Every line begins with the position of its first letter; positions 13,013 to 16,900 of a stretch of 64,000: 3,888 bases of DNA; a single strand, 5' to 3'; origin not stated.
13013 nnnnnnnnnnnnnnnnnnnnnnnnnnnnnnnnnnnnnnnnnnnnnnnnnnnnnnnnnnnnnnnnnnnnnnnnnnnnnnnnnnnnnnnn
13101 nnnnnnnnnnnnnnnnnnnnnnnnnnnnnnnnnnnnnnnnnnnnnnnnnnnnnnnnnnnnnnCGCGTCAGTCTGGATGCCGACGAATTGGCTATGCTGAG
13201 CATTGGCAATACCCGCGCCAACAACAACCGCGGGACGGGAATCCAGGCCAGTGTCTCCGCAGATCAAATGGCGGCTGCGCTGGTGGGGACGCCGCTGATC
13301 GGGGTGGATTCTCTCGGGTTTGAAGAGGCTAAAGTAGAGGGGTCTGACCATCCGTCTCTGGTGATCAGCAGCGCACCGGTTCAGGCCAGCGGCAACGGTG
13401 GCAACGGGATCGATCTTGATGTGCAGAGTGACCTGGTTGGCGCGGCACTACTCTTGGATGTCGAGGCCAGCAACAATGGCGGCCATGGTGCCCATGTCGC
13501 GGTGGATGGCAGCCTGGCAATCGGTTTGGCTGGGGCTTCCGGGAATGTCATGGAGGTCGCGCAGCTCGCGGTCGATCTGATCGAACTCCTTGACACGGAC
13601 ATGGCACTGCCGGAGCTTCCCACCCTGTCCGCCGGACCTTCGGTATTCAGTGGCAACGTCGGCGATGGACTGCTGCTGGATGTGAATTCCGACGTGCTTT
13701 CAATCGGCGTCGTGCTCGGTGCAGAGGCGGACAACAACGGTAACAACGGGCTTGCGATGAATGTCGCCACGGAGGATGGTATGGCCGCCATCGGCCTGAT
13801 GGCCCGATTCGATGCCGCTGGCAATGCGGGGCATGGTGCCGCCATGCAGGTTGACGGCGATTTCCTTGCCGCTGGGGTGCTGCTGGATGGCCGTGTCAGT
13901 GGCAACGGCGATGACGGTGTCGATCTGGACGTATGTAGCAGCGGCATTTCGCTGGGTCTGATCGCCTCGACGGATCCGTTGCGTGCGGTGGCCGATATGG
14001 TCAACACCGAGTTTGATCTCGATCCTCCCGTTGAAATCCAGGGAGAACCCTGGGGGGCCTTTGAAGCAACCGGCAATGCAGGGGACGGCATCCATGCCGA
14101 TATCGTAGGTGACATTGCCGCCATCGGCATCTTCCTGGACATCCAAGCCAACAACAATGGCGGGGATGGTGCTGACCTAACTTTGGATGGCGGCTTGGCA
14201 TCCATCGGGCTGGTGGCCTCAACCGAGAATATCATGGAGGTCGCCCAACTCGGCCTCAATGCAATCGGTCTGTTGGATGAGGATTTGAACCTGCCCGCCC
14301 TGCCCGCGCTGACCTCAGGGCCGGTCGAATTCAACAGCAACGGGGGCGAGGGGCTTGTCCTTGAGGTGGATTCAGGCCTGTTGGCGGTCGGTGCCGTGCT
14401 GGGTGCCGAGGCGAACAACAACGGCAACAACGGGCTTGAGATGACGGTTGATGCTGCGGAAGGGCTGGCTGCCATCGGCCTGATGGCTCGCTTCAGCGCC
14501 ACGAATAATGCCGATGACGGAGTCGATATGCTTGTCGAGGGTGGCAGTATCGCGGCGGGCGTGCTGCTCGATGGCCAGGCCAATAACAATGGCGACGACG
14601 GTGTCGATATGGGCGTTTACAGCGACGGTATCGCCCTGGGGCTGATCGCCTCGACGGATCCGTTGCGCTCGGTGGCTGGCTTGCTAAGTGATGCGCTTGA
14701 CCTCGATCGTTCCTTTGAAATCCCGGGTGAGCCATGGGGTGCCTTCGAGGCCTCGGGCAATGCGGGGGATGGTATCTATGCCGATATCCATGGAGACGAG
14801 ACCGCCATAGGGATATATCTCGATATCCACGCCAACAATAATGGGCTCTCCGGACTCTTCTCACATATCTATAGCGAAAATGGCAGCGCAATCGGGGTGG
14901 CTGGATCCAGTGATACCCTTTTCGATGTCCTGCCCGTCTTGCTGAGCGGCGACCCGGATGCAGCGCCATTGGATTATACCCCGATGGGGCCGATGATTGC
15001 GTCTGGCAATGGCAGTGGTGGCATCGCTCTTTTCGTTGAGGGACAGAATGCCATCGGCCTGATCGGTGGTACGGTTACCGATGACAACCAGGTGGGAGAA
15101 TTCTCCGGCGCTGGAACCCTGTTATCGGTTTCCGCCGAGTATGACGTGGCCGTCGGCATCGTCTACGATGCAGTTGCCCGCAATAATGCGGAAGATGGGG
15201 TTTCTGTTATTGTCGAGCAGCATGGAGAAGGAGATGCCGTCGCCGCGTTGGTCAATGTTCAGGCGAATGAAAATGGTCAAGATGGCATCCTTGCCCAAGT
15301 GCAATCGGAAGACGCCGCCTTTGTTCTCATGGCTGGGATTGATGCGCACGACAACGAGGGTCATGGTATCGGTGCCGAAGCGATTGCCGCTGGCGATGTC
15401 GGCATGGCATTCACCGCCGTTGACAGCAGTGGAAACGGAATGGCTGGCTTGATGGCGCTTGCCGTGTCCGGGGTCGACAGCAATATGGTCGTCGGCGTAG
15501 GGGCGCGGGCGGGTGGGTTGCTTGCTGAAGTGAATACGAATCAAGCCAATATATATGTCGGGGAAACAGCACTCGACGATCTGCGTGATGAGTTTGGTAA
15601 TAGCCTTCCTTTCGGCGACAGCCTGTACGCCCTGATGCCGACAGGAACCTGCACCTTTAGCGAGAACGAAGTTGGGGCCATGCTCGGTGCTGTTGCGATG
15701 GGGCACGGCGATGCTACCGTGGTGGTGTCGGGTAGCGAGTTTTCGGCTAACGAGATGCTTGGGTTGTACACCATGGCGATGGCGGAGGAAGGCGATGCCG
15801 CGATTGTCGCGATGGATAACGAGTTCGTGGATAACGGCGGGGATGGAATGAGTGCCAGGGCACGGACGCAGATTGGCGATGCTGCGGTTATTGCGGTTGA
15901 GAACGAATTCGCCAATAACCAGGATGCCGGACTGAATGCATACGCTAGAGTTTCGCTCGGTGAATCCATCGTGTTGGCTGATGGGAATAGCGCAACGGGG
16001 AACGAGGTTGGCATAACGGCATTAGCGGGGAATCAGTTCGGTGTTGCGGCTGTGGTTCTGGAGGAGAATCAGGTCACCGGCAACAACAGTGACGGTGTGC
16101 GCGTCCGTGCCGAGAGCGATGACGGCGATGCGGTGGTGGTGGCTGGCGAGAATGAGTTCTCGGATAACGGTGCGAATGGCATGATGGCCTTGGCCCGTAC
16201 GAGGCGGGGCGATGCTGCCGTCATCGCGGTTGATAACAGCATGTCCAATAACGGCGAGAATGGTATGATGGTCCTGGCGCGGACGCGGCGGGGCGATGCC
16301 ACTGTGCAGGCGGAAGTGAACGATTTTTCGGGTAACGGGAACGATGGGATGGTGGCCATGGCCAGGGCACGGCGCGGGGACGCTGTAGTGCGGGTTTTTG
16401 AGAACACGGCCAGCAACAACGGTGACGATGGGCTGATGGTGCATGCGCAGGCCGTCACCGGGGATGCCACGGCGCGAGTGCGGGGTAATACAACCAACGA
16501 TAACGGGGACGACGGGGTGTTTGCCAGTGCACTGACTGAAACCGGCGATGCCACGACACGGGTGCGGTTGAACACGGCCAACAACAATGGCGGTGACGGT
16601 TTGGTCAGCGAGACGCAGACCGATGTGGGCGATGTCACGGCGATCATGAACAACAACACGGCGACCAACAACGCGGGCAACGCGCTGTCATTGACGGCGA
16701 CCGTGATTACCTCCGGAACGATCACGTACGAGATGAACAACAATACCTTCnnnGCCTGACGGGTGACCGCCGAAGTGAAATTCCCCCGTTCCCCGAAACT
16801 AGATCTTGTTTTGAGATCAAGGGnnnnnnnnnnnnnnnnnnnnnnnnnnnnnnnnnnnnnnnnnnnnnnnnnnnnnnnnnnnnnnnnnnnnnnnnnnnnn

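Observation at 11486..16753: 1755-aa inverse-autotransporter-like adhesin with beta-helix passenger and a recent internal 690-nt tandem duplication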

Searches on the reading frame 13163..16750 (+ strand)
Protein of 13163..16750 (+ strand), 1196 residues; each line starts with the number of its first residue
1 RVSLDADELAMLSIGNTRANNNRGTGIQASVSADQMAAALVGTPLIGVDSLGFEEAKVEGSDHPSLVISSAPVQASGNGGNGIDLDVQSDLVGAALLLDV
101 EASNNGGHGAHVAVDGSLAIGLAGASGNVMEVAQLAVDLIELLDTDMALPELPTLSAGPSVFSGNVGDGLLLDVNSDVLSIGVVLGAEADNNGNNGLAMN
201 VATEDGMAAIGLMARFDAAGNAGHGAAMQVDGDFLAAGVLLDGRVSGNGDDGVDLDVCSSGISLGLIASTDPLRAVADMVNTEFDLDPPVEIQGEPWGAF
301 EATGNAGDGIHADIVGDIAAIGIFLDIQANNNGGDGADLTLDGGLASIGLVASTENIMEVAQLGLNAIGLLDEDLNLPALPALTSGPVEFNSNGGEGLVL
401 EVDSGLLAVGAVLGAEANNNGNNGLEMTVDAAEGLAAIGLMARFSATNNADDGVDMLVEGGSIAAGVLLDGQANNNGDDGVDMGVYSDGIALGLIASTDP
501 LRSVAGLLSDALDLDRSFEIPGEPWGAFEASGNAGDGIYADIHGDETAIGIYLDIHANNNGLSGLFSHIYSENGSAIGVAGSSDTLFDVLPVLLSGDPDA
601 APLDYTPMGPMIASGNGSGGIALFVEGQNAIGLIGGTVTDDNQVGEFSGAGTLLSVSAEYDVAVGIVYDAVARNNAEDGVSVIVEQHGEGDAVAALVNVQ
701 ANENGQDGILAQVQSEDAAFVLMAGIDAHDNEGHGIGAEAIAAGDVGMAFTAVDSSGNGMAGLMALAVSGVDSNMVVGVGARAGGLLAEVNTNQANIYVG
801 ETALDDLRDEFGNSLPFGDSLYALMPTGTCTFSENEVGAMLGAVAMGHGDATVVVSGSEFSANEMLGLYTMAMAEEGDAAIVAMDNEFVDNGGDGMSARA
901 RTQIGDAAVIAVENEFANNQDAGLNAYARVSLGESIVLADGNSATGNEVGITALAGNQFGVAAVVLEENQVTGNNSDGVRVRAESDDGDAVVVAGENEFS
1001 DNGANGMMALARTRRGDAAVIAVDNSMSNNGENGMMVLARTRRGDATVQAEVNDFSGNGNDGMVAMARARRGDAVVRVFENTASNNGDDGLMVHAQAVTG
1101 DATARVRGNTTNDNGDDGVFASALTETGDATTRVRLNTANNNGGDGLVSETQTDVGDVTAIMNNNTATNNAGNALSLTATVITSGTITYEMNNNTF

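Call 57: predict_structure(alignment_id=A2)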
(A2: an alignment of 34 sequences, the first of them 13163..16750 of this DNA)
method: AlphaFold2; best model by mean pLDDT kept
length: 1196 residues; sequences in the alignment: 34
mean_pLDDT: 71.6   pTM: 0.73
mean pLDDT of the five models: 71.6, 70.6, 70.1, 68.4, 68.3
residues with pLDDT >= 90: 481; 70-90: 269; 50-70: 123; < 50: 323
segments of 3 or more residues with pLDDT < 50: 1-159, 775-790, 913-967, 996-1004, 1055-1058, 1081-1086, 1107-1116, 1137-1196
pLDDT, mean of each block of 10 residues (from residue 1): 31 26 24 29 24 23 23 25 25 25 26 32 33 27 25 34 82 82 84 91 84 91 96 93 95 97 92 69 68 71 97 97 95 98 96 86 73 70 77 98 97 97 98 94 97 98 97 98 98 95 78 76 91 98 98 98 98 98 91 84 84 96 98 98 86 97 96 97 94 97 98 95 98 98 95 98 94 47 36 86 92 79 93 94 84 91 91 85 84 83 76 38 33 29 29 30 44 74 80 53 58 77 58 64 73 53 68 69 48 65 52 45 56 49 39 34 27 27 30 29
secondary structure, 60 per line:
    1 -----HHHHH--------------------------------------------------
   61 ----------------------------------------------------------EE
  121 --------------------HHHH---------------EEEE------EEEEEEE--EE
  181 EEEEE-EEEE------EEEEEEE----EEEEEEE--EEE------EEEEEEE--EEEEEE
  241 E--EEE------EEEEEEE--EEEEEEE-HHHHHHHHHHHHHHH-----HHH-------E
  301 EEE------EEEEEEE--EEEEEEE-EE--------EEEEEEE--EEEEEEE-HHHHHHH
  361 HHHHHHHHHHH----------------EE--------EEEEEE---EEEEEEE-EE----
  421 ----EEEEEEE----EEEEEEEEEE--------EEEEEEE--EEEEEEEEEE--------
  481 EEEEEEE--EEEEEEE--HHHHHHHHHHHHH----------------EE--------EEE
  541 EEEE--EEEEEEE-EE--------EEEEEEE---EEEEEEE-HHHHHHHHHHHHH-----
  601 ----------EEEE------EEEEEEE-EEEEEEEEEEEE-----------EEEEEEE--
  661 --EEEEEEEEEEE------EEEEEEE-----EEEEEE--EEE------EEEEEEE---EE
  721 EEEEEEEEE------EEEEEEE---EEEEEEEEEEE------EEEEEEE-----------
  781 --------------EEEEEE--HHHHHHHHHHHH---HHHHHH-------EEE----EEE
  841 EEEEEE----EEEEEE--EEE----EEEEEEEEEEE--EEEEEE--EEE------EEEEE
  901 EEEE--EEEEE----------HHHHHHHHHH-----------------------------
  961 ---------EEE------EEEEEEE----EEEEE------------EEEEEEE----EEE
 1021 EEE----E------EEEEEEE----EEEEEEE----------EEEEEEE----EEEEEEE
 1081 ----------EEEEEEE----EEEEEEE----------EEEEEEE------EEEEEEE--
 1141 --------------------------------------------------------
elements in order (helices of 4 or more, strands of 3 or more residues): H6-10 H141-144 E160-163 E170-176 E179-185 E187-190 E197-203 E208-214 E217-219 E226-232 E235-241 E244-246 E253-259 E262-268 H270-284 E300-303 E310-316 E319-325 E337-343 E346-352 H354-371 E398-403 E407-413 E425-431 E436-445 E454-460 E463-472 E481-487 E490-496 H499-511 E538-544 E547-553 E565-571 E575-581 H583-595 E611-614 E621-627 E629-640 E652-658 E663-673 E680-686 E692-697 E700-702 E709-715 E719-729 E736-742 E746-756 E763-769 E795-800 H803-814 H818-823 E831-833 E838-846 E851-856 E859-861 E866-876 E879-884 E887-889 E896-904 E907-911 H922-931 E970-972 E979-985 E990-994 E1007-1013 E1018-1023 E1035-1041 E1046-1052 E1063-1069 E1074-1080 E1091-1097 E1102-1108 E1119-1125 E1132-1138

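Call 61: fold_search(model_id=the predicted structure, library=pdb)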
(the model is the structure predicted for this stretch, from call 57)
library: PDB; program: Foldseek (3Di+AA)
matches with E <= 10: 123; with E <= 0.001: 0
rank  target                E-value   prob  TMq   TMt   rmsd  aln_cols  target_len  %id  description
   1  8egr_B                4.7e-02  0.90  0.23  0.39  14.6       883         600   10  Upper tail structure of Staphylococcus phage Andhra (released 2022-12-14)
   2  1qrb                  4.9e-02  0.18  0.10  0.17  15.6       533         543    9  PLASTICITY AND STERIC STRAIN IN A PARALLEL BETA-HELIX: RATIONAL MUTATIONS IN P22 TAILSPIKE PROTEIN (released 2000-04-12)
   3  8egr_A                6.1e-02  0.75  0.20  0.33  16.3       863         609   10  Upper tail structure of Staphylococcus phage Andhra (released 2022-12-14)
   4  8ja4                  7.0e-02  0.77  0.14  0.30  14.6       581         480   12  Structure of the alginate epimerase/lyase (released 2024-05-08)
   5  1qq1                  1.4e-01  0.13  0.10  0.17  15.0       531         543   10  TAILSPIKE PROTEIN, MUTANT E359G (released 2000-04-12)
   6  8jaz_A                2.1e-01  0.54  0.14  0.29  16.2       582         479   12  Structure of the alginate epimerase/lyase complexed with di-mannuronic acid (released 2024-05-08)
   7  4nk6                  2.5e-01  0.85  0.15  0.37  12.7       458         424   10  Crystal Structure of the periplasmic alginate epimerase AlgG (released 2014-01-15)
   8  2pyh_A                3.3e-01  0.77  0.15  0.39  13.4       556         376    9  Azotobacter vinelandii Mannuronan C-5 epimerase AlgE4 A-module complexed with mannuronan trisaccharide (released 2008-05-27)
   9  4ozy                  3.3e-01  0.69  0.14  0.33  13.7       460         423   10  Crystal Structure of the periplasmic alginate epimerase AlgG T265N mutant (released 2015-03-04)
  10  2xc1_A                3.6e-01  0.06  0.10  0.14  18.2       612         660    8  Full-length Tailspike Protein Mutant Y108W of Bacteriophage P22 (released 2011-05-04)
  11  9ozl_B                3.7e-01  0.15  0.10  0.26  16.0       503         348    6  Crystal structure of the polysaccharide lyase RbmB from Vibrio cholerae (released 2026-03-11)
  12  1qa1                  5.1e-01  0.06  0.10  0.17  16.0       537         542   10  TAILSPIKE PROTEIN, MUTANT V331G (released 2000-01-12)
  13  2uve_A                5.5e-01  0.09  0.12  0.18  16.7       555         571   10  Structure of Yersinia enterocolitica Family 28 Exopolygalacturonase (released 2007-05-08)
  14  7koh_C                5.5e-01  0.06  0.11  0.18  18.6       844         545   10  Crystal structure of antigen 43 from Escherichia coli EDL933 (released 2022-03-09)
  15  4ojp_C                5.5e-01  0.06  0.11  0.15  18.8       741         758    8  Crystal Structure of Putative Tailspike Protein (TSP1, orf210) from Escherichia coli O157:H7 Bacteriohage CBA120 in Co (released 2014-03-26)
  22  7koh_D                6.9e-01  0.04  0.11  0.17  19.9      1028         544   10  Crystal structure of antigen 43 from Escherichia coli EDL933 (released 2022-03-09)
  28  4kh3                  1.0e+00  0.06  0.13  0.20  16.2       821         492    8  Structure of a bacterial self-associating protein (released 2014-01-15)
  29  7koh_A                1.0e+00  0.04  0.11  0.18  18.3       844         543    9  Crystal structure of antigen 43 from Escherichia coli EDL933 (released 2022-03-09)
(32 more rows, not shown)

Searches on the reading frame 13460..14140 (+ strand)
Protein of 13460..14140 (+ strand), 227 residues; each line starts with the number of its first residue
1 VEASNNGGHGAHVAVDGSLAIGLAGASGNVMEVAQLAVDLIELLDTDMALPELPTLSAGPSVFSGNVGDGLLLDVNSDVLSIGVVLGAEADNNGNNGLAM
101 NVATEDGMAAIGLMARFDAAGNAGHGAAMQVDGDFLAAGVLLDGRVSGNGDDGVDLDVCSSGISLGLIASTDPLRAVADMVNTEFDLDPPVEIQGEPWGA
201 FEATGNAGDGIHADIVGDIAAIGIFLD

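Call 49: search_protein_families(library=pfam, proteins=[window:13460-14140:+], max_evalue=10)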
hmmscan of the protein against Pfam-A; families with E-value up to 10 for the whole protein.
window:13460-14140:+ (227 aa): 1 family
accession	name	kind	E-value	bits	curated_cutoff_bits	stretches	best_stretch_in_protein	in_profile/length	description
PF10689.14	DUF2496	-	0.033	14.4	25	1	35-47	10-22/43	Protein of unknown function (DUF2496)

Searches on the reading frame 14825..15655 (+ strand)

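Call 49: search_protein_families(library=pfam, proteins=[window:14825-15655:+], max_evalue=10)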
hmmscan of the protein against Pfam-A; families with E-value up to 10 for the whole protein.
window:14825-15655:+ (277 aa): 1 family
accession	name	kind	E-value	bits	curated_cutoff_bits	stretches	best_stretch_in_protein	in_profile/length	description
PF07372.17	DUF1491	-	0.3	11.9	25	1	112-169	5-61/104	Protein of unknown function (DUF1491)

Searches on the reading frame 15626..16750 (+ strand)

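Call 49: search_protein_families(library=pfam, proteins=[window:15626-16750:+], max_evalue=10)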
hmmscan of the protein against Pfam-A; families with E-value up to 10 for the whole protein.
window:15626-16750:+ (375 aa): 2 families
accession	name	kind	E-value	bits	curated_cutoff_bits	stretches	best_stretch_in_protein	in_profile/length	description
PF22026.2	Alpha-amylase_C_2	-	0.079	13.8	27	0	184-207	10-33/78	Alpha-amylase C-terminal domain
PF02938.19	GAD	-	0.11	13.2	23.4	0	209-255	35-82/95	GAD domain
